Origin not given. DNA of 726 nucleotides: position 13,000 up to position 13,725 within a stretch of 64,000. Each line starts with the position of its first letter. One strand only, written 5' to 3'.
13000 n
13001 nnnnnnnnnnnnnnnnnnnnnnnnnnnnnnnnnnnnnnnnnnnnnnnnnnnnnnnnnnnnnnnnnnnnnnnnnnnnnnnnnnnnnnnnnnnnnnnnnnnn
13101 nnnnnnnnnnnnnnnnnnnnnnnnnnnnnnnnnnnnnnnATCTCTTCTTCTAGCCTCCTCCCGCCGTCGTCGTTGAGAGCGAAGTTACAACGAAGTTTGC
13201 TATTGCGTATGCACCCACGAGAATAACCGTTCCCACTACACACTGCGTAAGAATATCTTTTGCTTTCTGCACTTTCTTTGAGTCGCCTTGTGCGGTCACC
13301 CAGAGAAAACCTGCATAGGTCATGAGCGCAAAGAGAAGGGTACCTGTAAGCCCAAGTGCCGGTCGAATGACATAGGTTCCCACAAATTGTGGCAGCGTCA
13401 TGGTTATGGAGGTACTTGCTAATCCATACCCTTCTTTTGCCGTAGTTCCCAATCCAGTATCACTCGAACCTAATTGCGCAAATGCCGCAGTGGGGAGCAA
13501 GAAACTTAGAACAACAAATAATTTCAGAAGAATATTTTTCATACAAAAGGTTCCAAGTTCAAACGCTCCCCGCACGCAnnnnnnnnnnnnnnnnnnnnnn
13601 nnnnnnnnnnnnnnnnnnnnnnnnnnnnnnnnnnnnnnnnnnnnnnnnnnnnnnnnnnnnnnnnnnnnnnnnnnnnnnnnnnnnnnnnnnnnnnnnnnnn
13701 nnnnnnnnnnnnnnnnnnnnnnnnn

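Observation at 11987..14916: Tandem array of seven VirB2/TrbC-like pilin domains in six co-oriented genes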

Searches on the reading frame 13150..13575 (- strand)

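Call 3: search_protein_families(library=pfam, proteins=[window:13150-13575:-], max_evalue=1)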
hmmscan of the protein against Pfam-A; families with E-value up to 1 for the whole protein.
window:13150-13575:- (141 aa): 5 families
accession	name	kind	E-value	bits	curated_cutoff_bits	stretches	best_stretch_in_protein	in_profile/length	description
PF18895.5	T4SS_pilin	-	2.4e-05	24.8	26.6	1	74-129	17-71/71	Type IV secretion system pilin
PF04956.18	TrbC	-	0.039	14.6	27.9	0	15-128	12-97/98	TrbC/VIRB2 pilin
PF04515.18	Choline_transpo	-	0.083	12.5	26.9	1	67-136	249-313/326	Plasma-membrane choline transporter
PF23050.1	KH_N4BP1_1st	-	0.11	13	27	1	88-107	39-58/65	N4BP1, first type I KH-domain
PF19606.4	DUF6111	-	0.16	12.8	24.1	1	69-122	1-54/87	Family of unknown function (DUF6111)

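Call 13: search_protein_families(library=ncbifam, proteins=[window:13150-13542:-], max_evalue=0.1)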
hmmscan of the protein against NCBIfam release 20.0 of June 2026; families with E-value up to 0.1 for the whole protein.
window:13150-13542:- (130 aa): 1 family
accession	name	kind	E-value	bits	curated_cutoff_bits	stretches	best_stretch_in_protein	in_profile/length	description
NF045849.1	ICE_MMCAP2_0565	equivalog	0.00019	21.1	40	1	56-120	14-78/80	Mbov_0395 family pilin-like conjugal transfer protein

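Call 96: search_protein_families(library=phrogs, proteins=[window:13150-13542:-], max_evalue=0.01)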
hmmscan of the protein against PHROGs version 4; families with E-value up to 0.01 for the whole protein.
window:13150-13542:- (130 aa): 0 families
